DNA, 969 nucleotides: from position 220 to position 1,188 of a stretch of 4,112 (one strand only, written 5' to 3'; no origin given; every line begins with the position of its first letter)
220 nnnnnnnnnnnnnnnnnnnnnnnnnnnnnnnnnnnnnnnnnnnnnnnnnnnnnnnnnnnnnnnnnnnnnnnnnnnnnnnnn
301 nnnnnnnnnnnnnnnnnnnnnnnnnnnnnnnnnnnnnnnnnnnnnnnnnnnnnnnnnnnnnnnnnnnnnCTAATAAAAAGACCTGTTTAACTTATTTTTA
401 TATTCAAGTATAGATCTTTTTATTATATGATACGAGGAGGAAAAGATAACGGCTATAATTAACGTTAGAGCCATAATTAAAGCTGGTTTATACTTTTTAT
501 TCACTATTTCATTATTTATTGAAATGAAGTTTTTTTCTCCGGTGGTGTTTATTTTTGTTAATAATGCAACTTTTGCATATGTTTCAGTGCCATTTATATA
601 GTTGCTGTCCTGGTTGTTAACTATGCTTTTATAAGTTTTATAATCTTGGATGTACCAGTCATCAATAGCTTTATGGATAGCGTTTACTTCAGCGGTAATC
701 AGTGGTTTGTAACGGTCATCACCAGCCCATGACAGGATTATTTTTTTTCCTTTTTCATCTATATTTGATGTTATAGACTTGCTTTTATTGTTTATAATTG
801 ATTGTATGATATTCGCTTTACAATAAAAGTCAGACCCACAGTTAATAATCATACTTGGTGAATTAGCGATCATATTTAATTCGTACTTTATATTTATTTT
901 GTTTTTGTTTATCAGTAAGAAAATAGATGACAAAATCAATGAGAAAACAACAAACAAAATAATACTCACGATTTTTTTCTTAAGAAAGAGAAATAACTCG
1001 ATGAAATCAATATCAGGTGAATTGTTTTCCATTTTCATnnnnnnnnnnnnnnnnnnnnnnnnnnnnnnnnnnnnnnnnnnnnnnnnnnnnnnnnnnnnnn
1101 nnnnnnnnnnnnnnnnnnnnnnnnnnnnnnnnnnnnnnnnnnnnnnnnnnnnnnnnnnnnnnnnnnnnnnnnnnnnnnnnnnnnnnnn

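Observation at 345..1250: Strongly AT-rich island inside a ~50% GC ColE1 backbone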

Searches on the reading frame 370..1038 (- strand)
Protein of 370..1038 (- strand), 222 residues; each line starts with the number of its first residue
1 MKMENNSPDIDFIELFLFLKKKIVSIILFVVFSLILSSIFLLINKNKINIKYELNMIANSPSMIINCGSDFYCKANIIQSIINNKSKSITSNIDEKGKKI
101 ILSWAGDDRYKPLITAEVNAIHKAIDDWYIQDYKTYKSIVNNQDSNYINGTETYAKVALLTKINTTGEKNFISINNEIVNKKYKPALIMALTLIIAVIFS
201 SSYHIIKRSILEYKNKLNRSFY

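Call 6: search_protein_families(proteins=[window:370-1038:-], library=ncbifam, max_evalue=1)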
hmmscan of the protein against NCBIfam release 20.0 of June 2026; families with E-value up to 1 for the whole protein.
window:370-1038:- (222 aa): 1 family
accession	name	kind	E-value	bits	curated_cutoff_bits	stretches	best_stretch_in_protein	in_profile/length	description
NF012015.1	PRK15471.1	equivalog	0.0014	17.6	267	1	4-48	12-56/325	LPS O-antigen chain length determinant protein WzzB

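Call 8: profile_search(protein=window:370-1038:-)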
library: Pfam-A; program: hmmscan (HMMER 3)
A. the first sequence (222 residues): domains with independent E <= 10: 2; with E <= 0.001: 1
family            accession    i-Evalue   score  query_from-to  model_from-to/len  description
GNVR              PF13807.11    4.8e-09    36.5     134-208         1-81/82  G-rich domain on putative tyrosine kinase
Wzz               PF02706.20      0.024    15.4       9-46          2-39/91  Chain length determinant protein

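Call 12: find_homologous_proteins(query=window:370-1038:-, max_evalue=0.001)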
Query window:370-1038:- (222 aa): 97 proteins with E <= 0.001 among 673 candidates.
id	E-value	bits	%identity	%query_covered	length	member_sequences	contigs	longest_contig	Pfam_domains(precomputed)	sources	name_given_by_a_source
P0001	8.0e-134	462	100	100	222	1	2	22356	PF13807.12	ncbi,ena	-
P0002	1.5e-133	461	100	100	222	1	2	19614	PF13807.12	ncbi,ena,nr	ncbi:Uncharacterised protein [Streptococcus pneumoniae]|nr:Uncharacterised protein [Streptococcus pn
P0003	1.8e-133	461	99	100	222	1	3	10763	PF13807.12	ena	-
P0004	2.7e-133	460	99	100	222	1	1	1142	PF13807.12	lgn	-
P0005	1.6e-132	457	100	99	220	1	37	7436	PF13807.12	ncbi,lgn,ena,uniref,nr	ncbi:hypothetical protein HXZ48_22025 [Escherichia coli]|uniref:GNVR domain-containing protein n=2 T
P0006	2.4e-132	457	99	100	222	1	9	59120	PF13807.12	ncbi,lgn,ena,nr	nr:GNVR domain-containing protein [Escherichia coli]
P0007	3.0e-132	457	100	99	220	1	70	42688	PF13807.12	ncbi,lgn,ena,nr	ncbi:hypothetical protein IGP50_23365 [Escherichia coli]|nr:GNVR domain-containing protein [Escheric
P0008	3.7e-132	456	99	99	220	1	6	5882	PF13807.12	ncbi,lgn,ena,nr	ncbi:TPA: hypothetical protein OB662_004504 [Escherichia coli]|nr:hypothetical protein [Escherichia 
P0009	5.5e-132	456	99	99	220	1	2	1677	PF13807.12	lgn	-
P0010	7.6e-132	455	99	99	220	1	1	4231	PF13807.12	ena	-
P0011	9.4e-132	455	99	100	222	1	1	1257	PF13807.12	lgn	-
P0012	1.0e-131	455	99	99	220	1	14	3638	PF13807.12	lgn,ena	-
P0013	1.1e-131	455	99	99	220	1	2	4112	PF13807.12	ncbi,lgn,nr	ncbi:hypothetical protein J5T27_004514 [Escherichia coli]|nr:hypothetical protein [Escherichia coli]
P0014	1.1e-131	455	99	99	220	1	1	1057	PF13807.12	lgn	-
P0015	1.1e-131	455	99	99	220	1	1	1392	PF13807.12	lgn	-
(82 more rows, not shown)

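Call 17: search_solved_structures(query=A1, max_evalue=10, show_alignments=3)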
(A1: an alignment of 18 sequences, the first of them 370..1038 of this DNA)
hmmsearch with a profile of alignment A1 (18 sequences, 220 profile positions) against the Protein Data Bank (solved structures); distinct sequences matched with E-value up to 10: 1.
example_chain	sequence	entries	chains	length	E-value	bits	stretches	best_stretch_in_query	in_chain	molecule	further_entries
6rbg_A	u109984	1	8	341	0.63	12.6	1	4-46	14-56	Chain length determinant protein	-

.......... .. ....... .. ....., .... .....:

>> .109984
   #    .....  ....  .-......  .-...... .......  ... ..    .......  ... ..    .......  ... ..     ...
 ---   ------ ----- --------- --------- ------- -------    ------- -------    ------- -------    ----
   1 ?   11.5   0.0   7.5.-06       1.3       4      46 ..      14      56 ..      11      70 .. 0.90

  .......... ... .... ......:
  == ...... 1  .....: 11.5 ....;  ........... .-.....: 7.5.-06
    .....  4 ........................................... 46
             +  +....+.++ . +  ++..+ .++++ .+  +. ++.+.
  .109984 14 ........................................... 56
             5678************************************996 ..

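Call 18: search_protein_families(proteins=[window:370-1038:-], library=padloc, max_evalue=1)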
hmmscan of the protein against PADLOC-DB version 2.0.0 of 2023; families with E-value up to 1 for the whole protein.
window:370-1038:- (222 aa): 0 families

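Call 19: search_protein_families(proteins=[window:370-1038:-], library=phrogs, max_evalue=1)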
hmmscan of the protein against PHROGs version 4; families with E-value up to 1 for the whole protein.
window:370-1038:- (222 aa): 3 families
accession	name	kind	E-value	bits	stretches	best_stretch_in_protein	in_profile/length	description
phrog_18733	-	unknown function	0.071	14.2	1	169-209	16-56/119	-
phrog_21545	-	unknown function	0.57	11.2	0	145-164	36-55/67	-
phrog_34925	-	unknown function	0.71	10.8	0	157-214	13-67/107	-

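Call 29: search_protein_representatives(alignment_id=A1)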
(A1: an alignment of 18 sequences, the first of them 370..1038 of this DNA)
Query: 18 sequences, 220 profile positions. Proteins with E-value up to 0.001 (for the whole library): 34; up to 1e-10: 20; up to 1e-30: 8. The best 34 are listed.
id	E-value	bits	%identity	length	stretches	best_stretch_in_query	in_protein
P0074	5.6e-129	444.3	-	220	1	1-220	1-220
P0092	2.9e-75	268.8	-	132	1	1-132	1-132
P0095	5.4e-68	245.0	-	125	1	96-220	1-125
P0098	1.7e-56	207.4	-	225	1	1-214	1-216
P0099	3.0e-45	170.6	-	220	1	5-211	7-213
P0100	7.5e-42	159.5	-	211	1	1-208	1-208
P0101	5.7e-34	133.7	-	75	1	146-220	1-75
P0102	5.8e-34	133.7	-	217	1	1-206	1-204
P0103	4.3e-24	101.4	-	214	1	4-214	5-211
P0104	9.1e-24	100.4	-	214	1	6-212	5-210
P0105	1.0e-22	97.0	-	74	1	1-59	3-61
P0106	5.3e-18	81.5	-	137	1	4-132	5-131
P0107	8.4e-15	71.1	-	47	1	1-45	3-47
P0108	1.1e-14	70.7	-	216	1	2-208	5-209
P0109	5.3e-14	68.4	-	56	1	1-51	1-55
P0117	4.2e-09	52.4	-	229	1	5-199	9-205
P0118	1.3e-08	50.8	-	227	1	1-213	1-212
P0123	9.1e-06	41.5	-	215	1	23-202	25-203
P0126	3.6e-04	36.3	-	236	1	4-214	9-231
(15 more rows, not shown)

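Call 31: find_encoding_contigs(protein=P0098, flank=8000, max_places=4)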
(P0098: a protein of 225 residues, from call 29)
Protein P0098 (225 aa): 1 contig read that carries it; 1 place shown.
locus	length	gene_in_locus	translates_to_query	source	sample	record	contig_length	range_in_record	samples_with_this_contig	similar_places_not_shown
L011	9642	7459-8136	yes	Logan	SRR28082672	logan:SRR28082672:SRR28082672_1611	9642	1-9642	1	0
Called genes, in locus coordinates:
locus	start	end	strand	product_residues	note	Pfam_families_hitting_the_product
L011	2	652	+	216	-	?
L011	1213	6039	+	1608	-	PF18883:AC_1, PF03797:Autotransporter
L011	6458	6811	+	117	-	-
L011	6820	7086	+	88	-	PF00015:MCPsignal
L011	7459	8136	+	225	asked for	-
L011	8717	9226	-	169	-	-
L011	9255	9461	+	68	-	-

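Call 32: find_encoding_contigs(protein=P0099, flank=8000, max_places=4)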
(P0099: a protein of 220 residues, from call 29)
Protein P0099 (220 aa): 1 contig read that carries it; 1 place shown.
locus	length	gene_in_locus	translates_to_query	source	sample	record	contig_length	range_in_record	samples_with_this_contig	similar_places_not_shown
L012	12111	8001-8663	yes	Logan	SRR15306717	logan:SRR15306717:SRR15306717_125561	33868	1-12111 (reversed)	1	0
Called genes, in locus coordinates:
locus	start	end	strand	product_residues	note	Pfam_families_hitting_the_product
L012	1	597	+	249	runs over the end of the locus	PF00345:PapD_N, PF02753:PapD_C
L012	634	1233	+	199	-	PF00419:Fimbrial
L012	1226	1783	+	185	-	PF00419:Fimbrial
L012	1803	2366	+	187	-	-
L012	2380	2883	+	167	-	PF00419:Fimbrial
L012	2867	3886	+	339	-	PF00078:RVT_1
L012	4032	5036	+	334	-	PF00419:Fimbrial (weak)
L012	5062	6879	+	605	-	PF15864:PglL_A (weak), PF04932:Wzy_C, PF11846:Wzy_C_2 (weak)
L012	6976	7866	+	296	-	PF18312:ScsC_N, PF13462:Thioredoxin_4, PF01323:DSBA (faint)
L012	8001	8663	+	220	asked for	-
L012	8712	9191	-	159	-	PF27292:YqeJ_C (weak)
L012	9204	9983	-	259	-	PF00486:Trans_reg_C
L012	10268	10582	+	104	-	-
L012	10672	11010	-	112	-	-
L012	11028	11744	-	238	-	PF01375:Enterotoxin_a, PF02917:Pertussis_S1, PF22596:Scabin-like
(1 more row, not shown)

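Call 33: find_encoding_contigs(protein=P0100, flank=8000, max_places=4)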
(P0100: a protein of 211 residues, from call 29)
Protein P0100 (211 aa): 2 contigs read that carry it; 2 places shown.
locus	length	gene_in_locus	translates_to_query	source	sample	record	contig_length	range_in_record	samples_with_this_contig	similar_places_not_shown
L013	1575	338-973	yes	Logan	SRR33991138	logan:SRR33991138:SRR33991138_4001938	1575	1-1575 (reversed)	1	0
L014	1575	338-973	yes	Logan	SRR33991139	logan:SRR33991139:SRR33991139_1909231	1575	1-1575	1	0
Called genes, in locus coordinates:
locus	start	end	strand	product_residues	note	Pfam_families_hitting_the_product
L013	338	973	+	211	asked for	-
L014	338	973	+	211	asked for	-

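Call 35: find_encoding_contigs(protein=P0103, flank=8000, max_places=4)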
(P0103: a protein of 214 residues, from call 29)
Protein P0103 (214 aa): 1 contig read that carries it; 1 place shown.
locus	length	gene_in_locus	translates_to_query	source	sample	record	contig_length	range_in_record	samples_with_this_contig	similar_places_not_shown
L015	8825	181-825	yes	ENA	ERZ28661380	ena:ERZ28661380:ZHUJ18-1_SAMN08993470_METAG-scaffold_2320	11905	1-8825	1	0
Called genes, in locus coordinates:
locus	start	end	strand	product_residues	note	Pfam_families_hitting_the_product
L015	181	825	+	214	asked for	-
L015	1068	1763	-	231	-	PF02589:LUD_dom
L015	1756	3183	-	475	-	PF02589:LUD_dom, PF13187:Fer4_9 (faint), PF12797:Fer4_2 (faint), PF13183:Fer4_8, PF13237:Fer4_10 (faint), PF13534:Fer4_17 (weak), PF11870:LutB_C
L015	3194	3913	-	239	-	PF02754:CCG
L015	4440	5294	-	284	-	PF12852:Cupin_6, PF12833:HTH_18, PF00165:HTH_AraC (weak)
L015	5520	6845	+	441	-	PF01134:GIDA (faint), PF01266:DAO (faint), PF02737:3HCDH_N (faint), PF03486:HI0933_like (faint), PF07992:Pyr_redox_2, PF13738:Pyr_redox_3 (weak), PF00070:Pyr_redox, PF02852:Pyr_redox_dim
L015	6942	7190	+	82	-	PF07338:YdgH_BhsA-like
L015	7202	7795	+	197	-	PF04224:DUF417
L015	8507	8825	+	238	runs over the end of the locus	PF12833:HTH_18, PF00165:HTH_AraC, PF06445:GyrI-like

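Call 36: find_encoding_contigs(protein=P0104, flank=8000, max_places=4)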
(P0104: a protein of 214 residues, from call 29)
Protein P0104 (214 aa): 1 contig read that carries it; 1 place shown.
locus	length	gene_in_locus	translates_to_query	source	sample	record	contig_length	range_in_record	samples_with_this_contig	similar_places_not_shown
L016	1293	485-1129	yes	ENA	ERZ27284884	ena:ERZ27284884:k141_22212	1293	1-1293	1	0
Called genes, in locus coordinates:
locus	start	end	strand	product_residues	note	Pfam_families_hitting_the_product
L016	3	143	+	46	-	?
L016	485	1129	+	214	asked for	-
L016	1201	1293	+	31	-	?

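Call 37: find_encoding_contigs(protein=P0108, flank=8000, max_places=4)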
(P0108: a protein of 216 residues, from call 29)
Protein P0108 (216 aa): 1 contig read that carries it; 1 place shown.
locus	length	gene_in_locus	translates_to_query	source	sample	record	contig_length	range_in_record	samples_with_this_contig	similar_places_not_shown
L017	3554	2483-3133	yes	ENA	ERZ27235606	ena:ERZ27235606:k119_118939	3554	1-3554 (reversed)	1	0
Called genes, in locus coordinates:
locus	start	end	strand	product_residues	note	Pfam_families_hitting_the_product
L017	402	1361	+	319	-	-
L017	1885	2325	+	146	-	-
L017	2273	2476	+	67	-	-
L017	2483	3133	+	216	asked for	PF13807:GNVR (faint)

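Call 38: find_encoding_contigs(protein=P0102, flank=8000, max_places=4)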
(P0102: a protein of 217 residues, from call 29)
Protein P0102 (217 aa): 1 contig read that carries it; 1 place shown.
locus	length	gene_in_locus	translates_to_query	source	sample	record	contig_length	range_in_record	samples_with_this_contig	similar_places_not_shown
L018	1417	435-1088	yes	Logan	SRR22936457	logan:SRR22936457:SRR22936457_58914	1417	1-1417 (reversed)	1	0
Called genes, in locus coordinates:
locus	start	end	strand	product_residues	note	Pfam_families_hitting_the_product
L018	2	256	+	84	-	?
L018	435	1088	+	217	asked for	-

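Call 50: predict_structure(alignment_id=A3)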
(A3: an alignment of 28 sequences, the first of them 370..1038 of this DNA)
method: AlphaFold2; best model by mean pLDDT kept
length: 222 residues; sequences in the alignment: 28
mean_pLDDT: 85.9   pTM: 0.69
mean pLDDT of the five models: 85.9, 85.7, 85.1, 85.1, 84.6
residues with pLDDT >= 90: 129; 70-90: 65; 50-70: 19; < 50: 9
segments of 3 or more residues with pLDDT < 50: 1-8
pLDDT, mean of each block of 10 residues (from residue 1): 44 84 92 95 93 92 90 95 93 93 95 94 93 87 61 82 69 91 91 94 91 79 49
secondary structure, 60 per line:
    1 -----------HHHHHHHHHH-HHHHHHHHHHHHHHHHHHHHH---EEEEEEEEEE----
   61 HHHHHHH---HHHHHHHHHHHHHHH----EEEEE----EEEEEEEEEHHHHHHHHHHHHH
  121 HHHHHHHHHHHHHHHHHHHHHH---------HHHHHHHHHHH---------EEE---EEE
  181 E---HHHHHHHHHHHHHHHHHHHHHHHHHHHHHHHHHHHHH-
elements in order: H12-21 H23-43 E47-56 H61-67 H71-85 E90-94 E99-107 H108-142 H152-162 E172-174 E178-181 H185-221
